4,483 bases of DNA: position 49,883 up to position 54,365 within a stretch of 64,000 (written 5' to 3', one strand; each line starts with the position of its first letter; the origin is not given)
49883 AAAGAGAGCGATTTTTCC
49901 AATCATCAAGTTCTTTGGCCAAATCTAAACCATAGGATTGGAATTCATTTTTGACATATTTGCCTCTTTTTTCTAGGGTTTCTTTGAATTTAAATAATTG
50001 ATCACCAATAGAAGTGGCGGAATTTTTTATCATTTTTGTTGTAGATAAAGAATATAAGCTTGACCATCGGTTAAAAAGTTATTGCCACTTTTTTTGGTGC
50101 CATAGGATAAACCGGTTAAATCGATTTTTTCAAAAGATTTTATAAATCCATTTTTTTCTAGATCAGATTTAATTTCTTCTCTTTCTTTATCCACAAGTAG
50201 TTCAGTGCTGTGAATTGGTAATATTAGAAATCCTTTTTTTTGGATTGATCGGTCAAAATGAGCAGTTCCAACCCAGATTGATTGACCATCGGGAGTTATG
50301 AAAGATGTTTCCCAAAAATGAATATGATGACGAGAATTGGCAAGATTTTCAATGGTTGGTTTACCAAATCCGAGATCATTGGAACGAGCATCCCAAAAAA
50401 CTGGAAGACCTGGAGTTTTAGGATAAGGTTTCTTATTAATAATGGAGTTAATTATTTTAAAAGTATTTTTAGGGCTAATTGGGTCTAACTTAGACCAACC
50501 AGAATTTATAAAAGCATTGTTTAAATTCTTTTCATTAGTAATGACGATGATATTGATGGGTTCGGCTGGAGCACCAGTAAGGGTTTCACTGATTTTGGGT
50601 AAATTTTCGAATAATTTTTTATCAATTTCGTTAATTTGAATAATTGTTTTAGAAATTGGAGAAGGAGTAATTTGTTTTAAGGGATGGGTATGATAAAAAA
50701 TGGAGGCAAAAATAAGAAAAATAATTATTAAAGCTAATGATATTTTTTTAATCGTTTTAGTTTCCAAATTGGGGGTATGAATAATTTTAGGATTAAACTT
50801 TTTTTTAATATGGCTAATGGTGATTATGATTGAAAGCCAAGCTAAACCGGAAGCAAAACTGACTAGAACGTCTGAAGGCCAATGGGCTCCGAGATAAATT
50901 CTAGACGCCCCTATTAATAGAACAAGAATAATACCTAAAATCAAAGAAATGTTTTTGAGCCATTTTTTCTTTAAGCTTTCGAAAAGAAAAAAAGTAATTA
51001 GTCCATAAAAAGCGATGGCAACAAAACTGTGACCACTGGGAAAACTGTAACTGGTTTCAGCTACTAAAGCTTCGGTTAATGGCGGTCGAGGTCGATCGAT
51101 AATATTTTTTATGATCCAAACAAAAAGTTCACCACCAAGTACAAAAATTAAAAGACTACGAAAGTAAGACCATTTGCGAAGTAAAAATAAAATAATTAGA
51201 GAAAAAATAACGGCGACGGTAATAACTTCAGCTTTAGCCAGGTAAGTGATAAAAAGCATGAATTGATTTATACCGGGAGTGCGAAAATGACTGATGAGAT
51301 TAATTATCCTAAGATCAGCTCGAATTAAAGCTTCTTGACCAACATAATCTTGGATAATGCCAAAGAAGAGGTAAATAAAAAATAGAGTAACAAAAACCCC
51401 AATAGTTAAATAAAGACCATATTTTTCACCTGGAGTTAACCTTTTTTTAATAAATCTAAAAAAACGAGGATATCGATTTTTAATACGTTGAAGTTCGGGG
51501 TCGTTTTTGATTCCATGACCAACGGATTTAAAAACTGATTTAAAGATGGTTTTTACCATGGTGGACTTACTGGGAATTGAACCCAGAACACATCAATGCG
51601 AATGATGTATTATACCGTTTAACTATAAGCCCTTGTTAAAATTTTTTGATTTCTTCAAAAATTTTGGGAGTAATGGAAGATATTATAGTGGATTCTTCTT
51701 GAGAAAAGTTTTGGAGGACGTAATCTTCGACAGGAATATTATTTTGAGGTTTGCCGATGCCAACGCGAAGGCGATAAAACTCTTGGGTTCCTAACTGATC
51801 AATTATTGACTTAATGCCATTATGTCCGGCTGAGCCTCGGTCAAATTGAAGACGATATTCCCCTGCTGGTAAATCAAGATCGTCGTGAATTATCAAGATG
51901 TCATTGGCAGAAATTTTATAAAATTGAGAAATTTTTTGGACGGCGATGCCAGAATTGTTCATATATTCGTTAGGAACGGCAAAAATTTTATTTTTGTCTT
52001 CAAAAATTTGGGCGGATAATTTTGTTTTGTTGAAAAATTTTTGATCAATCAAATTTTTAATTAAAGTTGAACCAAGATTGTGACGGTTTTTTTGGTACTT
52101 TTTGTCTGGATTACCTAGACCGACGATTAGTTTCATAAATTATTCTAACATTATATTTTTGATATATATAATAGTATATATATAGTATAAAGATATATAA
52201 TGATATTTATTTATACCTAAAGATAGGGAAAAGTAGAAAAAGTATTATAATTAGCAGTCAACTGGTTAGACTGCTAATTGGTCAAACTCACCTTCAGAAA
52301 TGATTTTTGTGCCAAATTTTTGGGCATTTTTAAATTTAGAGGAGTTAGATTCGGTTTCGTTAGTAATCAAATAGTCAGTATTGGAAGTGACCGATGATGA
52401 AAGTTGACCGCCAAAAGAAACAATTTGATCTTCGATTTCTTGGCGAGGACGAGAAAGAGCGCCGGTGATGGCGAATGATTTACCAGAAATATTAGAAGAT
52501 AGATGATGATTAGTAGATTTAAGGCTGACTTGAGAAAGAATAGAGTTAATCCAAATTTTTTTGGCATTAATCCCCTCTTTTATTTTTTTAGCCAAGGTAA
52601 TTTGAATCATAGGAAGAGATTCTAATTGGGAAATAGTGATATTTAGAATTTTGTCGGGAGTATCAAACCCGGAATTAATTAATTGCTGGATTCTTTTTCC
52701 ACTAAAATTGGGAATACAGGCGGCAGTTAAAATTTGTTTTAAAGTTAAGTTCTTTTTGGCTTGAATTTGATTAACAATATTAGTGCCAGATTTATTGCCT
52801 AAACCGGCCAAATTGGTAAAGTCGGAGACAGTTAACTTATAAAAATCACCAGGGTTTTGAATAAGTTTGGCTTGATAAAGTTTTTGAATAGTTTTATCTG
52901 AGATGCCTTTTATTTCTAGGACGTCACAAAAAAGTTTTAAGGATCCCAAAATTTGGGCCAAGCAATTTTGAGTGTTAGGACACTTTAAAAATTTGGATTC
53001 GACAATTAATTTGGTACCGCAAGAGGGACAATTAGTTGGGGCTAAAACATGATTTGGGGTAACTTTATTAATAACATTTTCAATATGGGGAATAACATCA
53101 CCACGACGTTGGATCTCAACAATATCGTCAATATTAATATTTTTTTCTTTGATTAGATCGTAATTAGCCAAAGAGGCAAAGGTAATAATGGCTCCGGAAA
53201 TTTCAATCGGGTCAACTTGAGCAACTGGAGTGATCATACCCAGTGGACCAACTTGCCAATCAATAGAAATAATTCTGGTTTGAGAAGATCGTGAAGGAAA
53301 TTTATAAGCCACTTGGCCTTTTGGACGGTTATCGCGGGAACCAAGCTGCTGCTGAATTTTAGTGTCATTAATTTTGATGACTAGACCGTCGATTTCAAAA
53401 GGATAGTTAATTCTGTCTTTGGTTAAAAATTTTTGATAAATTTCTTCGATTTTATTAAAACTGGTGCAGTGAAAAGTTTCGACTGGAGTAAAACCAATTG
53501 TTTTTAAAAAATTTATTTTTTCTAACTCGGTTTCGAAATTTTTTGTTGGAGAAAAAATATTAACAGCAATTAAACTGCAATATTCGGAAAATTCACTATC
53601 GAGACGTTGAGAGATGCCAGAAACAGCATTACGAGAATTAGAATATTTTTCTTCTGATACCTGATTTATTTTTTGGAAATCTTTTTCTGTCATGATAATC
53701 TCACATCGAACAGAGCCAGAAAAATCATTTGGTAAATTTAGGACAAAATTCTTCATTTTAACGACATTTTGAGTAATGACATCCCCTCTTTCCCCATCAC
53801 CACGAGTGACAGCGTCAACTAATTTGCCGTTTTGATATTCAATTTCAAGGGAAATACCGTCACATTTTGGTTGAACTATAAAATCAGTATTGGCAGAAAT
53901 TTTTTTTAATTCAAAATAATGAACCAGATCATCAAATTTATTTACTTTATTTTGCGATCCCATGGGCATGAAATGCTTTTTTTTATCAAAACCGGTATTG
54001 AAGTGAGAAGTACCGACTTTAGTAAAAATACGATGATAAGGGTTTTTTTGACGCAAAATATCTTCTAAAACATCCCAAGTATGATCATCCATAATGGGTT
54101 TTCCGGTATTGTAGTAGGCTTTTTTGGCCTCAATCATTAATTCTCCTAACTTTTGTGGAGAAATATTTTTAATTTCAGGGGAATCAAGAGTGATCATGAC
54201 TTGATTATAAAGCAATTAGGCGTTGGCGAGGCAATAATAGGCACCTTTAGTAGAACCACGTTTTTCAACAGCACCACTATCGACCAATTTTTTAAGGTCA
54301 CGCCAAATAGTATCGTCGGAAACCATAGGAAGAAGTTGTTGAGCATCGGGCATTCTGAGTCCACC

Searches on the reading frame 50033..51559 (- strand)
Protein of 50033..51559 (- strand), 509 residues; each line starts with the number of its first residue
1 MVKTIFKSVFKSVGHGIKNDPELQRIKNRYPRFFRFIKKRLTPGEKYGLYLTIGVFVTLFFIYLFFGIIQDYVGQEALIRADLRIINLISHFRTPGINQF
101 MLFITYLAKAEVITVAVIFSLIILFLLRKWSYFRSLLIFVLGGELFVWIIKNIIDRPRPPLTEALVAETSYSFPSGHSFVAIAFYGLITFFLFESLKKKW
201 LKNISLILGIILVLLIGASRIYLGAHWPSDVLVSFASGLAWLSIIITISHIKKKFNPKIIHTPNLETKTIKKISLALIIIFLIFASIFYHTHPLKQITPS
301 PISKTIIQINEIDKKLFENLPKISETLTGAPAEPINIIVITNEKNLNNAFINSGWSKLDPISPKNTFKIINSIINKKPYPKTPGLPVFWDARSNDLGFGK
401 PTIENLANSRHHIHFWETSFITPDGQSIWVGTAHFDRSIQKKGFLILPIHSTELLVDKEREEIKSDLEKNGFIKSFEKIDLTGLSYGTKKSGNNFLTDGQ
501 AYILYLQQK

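Call 70: search_protein_families(library=pfam, proteins=[window:50033-51559:-], max_evalue=0.001)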
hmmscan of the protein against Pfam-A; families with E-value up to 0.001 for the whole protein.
window:50033-51559:- (509 aa): 2 families
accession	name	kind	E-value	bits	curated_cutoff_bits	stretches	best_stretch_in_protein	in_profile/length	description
PF14067.11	LssY_C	-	3.4e-37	128.3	25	1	318-500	2-187/188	LssY C-terminus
PF01569.27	PAP2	-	7.5e-22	77.9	27.2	1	136-249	5-125/130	PAP2 superfamily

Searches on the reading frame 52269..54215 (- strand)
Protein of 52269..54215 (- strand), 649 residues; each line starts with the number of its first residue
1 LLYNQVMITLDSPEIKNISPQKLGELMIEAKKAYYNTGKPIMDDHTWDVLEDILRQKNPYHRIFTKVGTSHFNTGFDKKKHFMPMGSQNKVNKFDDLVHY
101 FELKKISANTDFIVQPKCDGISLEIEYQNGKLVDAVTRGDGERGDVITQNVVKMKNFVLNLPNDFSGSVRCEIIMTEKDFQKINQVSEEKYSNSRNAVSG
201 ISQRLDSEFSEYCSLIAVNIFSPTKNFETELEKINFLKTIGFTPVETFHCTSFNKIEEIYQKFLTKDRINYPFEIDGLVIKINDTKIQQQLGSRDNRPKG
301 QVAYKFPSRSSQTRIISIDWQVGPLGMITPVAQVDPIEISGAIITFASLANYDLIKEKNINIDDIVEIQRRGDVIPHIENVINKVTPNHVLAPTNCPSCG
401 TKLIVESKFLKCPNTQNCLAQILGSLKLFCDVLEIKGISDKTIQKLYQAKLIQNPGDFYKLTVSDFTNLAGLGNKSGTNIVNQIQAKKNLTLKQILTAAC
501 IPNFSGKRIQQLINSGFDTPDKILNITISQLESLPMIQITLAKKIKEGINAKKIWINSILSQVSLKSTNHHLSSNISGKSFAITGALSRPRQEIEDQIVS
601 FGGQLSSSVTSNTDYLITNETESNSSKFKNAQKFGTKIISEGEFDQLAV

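Call 70: search_protein_families(library=pfam, proteins=[window:52269-54215:-], max_evalue=0.001)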
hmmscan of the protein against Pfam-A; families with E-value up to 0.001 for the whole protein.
window:52269-54215:- (649 aa): 6 families
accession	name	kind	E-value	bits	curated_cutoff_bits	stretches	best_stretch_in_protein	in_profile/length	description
PF01653.23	DNA_ligase_aden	-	1.3e-47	162.9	27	1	74-308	2-252/253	NAD-dependent DNA ligase adenylation domain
PF03120.22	DNA_ligase_OB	-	1.5e-22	79.7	32.9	1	312-387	1-76/79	NAD-dependent DNA ligase OB-fold domain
PF00533.33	BRCT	-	2.4e-12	47.4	21.3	1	577-646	7-76/78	BRCA1 C Terminus (BRCT) domain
PF14520.12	HHH_5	-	7.1e-09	36.5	27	1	431-485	3-56/57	Helix-hairpin-helix domain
PF12738.14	PTCB-BRCT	-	9.5e-06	26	22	1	586-640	8-60/63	twin BRCT domain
PF16589.12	BRCT_2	-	0.00037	21.2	27.3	0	578-639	5-65/86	BRCT domain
